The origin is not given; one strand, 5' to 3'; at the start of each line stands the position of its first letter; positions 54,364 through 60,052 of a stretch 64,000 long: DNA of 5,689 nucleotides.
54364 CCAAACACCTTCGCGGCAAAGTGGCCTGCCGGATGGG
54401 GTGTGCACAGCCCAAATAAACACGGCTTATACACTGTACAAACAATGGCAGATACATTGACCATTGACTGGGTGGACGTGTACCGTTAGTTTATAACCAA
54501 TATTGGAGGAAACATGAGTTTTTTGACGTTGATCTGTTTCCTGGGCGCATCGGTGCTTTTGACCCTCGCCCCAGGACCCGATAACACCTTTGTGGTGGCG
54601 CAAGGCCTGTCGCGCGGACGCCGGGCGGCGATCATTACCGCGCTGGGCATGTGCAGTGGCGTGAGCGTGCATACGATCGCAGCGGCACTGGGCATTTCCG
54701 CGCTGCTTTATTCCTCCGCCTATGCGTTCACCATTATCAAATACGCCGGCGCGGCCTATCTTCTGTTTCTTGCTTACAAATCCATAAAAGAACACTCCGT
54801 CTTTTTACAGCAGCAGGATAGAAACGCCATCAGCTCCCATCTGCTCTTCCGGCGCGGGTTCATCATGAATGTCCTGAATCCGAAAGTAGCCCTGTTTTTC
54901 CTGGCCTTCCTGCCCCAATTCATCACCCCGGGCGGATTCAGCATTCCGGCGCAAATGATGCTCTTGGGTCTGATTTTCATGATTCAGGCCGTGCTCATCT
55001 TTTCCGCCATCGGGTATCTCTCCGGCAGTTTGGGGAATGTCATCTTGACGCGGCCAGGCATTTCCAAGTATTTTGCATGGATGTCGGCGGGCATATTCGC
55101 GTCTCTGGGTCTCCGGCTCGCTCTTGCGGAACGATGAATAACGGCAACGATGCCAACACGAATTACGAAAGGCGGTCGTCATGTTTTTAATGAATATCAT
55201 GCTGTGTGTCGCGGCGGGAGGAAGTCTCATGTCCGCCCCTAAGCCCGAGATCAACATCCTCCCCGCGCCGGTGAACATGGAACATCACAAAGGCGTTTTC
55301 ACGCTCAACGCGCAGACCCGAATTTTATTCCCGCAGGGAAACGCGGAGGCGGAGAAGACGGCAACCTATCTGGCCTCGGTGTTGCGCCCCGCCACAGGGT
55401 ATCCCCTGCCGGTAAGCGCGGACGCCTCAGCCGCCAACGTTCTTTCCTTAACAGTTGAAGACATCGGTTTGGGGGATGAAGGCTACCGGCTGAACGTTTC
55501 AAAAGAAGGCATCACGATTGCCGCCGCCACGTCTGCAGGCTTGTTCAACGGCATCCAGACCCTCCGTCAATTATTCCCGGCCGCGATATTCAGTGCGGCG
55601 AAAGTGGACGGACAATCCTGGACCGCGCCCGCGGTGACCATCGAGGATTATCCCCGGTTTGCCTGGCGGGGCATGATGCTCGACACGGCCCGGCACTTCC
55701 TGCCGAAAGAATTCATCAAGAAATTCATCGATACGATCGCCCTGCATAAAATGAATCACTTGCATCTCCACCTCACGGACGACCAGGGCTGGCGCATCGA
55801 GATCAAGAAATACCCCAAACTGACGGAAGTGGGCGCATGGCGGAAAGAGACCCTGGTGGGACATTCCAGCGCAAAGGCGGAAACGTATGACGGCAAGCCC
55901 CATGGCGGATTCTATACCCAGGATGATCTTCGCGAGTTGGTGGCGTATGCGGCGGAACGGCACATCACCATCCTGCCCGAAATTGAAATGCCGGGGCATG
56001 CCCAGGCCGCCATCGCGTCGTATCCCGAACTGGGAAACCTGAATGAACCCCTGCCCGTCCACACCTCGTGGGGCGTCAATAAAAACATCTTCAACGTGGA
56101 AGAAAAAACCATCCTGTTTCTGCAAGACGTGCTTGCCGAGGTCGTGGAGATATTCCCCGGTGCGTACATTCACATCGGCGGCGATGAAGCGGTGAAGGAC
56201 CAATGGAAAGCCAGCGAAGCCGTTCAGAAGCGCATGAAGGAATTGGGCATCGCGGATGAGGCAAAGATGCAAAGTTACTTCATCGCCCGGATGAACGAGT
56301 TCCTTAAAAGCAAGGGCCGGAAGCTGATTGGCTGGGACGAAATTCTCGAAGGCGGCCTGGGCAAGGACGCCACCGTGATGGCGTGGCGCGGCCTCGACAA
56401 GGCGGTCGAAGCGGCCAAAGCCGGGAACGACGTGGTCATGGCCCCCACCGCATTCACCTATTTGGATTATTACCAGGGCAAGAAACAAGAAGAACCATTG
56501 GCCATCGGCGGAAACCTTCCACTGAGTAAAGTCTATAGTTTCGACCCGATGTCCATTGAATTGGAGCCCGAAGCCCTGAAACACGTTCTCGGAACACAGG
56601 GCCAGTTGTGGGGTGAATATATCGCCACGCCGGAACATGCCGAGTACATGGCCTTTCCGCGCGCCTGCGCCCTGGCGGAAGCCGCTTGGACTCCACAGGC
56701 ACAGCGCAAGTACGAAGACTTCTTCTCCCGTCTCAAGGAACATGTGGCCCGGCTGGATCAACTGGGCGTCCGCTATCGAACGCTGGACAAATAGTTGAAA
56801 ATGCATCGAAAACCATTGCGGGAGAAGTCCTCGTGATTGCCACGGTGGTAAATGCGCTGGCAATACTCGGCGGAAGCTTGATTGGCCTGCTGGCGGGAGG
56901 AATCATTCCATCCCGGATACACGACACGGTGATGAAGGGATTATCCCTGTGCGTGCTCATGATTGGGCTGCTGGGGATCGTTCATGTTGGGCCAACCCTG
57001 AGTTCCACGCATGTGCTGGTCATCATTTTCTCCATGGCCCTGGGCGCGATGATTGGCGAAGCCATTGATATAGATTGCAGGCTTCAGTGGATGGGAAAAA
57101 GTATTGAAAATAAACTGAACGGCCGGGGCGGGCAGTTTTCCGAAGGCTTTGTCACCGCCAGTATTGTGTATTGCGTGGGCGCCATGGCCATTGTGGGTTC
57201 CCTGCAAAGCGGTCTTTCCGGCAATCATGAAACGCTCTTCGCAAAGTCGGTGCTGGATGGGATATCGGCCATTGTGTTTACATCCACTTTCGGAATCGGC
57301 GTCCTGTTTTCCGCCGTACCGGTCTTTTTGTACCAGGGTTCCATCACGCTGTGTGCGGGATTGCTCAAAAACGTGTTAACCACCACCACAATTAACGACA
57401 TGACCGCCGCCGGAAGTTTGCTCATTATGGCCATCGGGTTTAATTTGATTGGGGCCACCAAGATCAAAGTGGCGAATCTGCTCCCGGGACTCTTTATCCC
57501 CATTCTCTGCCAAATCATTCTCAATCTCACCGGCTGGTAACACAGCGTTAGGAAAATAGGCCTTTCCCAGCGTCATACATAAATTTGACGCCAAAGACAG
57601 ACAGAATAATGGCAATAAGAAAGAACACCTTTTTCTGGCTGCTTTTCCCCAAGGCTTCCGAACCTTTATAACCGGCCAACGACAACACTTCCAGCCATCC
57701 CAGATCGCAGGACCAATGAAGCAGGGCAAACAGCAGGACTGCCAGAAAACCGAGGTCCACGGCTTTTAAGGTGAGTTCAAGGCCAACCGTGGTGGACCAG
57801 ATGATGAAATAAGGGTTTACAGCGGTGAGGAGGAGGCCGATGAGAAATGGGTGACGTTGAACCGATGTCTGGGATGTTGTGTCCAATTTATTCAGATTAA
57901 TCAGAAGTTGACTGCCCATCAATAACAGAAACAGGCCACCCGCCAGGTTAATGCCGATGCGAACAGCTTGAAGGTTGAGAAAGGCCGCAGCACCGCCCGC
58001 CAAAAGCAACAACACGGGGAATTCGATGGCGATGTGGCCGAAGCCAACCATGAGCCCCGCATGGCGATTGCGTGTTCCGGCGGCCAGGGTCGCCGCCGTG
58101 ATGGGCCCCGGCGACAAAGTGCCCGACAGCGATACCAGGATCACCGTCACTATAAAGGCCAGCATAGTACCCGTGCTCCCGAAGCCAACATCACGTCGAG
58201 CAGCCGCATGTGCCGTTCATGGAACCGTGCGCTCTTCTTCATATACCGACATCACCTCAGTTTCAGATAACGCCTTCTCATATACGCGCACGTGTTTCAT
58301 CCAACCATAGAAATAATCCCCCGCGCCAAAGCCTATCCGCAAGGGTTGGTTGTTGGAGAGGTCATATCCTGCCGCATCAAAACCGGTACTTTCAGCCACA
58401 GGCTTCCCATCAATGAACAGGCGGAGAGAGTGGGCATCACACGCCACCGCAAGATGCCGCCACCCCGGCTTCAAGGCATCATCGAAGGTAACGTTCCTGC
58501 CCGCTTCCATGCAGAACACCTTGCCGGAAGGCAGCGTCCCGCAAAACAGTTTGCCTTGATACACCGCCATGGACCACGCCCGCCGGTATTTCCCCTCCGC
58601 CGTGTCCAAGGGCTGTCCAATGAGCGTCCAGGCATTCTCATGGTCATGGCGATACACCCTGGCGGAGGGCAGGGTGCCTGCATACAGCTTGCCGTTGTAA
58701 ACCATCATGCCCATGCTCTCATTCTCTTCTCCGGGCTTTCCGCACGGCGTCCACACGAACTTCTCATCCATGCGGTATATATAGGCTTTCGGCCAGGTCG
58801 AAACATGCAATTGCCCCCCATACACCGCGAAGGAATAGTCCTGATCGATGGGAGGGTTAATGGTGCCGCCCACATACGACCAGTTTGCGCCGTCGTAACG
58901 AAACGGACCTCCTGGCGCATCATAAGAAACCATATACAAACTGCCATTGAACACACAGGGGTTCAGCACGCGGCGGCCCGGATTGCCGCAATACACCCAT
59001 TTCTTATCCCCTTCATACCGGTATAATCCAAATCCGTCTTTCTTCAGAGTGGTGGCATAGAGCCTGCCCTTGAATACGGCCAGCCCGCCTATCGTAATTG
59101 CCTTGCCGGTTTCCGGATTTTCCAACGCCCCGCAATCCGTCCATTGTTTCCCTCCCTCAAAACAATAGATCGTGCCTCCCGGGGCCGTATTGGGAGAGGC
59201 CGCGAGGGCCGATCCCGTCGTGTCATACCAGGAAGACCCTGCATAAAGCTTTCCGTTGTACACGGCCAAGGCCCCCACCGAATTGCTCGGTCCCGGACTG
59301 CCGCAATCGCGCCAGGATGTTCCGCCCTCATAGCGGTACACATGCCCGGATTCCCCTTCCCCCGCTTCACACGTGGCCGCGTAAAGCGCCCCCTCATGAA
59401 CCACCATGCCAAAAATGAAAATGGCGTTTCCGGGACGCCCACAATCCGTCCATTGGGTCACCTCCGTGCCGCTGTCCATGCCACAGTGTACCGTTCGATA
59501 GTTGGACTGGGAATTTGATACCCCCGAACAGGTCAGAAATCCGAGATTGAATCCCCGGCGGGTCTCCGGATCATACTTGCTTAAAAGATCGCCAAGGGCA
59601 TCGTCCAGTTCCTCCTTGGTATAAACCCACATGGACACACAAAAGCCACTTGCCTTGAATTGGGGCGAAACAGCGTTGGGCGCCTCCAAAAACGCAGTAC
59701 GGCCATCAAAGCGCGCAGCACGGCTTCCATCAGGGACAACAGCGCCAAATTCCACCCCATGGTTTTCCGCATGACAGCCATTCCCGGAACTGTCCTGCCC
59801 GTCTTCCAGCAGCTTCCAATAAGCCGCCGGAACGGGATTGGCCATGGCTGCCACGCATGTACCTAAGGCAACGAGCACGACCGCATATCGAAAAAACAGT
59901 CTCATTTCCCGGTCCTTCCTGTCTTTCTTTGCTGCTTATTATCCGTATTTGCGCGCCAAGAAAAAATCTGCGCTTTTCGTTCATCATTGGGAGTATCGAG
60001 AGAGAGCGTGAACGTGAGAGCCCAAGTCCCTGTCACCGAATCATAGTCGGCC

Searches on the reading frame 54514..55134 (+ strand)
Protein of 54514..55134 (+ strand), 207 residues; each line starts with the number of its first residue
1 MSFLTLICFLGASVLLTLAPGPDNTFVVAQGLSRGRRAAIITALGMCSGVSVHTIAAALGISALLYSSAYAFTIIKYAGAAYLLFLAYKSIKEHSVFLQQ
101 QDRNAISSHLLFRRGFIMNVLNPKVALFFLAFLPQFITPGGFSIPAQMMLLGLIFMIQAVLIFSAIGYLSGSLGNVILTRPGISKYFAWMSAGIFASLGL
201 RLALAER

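Call 60: search_protein_families(library=pfam, proteins=[window:54514-55134:+], max_evalue=0.1)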
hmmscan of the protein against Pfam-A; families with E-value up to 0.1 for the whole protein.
window:54514-55134:+ (207 aa): 2 families
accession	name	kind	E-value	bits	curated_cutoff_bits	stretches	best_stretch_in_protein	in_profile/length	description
PF01810.24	LysE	-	1.6e-32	113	25.6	1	16-204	3-191/193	LysE type translocator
PF03741.22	TerC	-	0.046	13.9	27.8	0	23-117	13-99/178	Integral membrane protein TerC family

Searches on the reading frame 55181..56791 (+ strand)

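Call 45: search_protein_families(library=pfam, proteins=[window:55181-56791:+], max_evalue=0.0001)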
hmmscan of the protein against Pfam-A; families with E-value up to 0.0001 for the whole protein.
window:55181-56791:+ (537 aa): 3 families
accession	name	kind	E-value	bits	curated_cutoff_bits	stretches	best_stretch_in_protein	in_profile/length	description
PF00728.28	Glyco_hydro_20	-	1.4e-124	416.5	22.3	1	160-505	1-347/348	Glycosyl hydrolase family 20, catalytic domain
PF02838.20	Glyco_hydro_20b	-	1.2e-29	104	26.1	1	24-157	2-124/124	Glycosyl hydrolase family 20, domain 2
PF14845.11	Glycohydro_20b2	-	5.7e-06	27.5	27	1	95-131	92-130/130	beta-acetyl hexosaminidase like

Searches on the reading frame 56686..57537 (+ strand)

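Call 60: search_protein_families(library=pfam, proteins=[window:56686-57537:+], max_evalue=0.1)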
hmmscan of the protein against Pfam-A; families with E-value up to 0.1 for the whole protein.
window:56686-57537:+ (284 aa): 1 family
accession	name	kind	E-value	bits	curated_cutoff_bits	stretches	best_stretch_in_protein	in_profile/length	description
PF04474.17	DUF554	-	1.3e-77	260.7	25.1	1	51-275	1-218/220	Protein of unknown function (DUF554)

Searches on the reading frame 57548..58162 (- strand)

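Call 60: search_protein_families(library=pfam, proteins=[window:57548-58162:-], max_evalue=0.1)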
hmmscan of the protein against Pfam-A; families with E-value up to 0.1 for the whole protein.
window:57548-58162:- (204 aa): 1 family
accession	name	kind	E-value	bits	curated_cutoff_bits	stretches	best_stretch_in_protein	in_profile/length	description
PF01810.24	LysE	-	9.4e-23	81.1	25.6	1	12-197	1-192/193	LysE type translocator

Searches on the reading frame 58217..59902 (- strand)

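Call 45: search_protein_families(library=pfam, proteins=[window:58217-59902:-], max_evalue=0.0001)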
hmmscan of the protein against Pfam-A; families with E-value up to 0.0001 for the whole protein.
window:58217-59902:- (561 aa): 1 family
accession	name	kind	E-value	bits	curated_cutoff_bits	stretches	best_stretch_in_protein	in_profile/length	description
PF13385.13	Laminin_G_3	-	4.3e-15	56.6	27.6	1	480-550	80-150/151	Concanavalin A-like lectin/glucanases superfamily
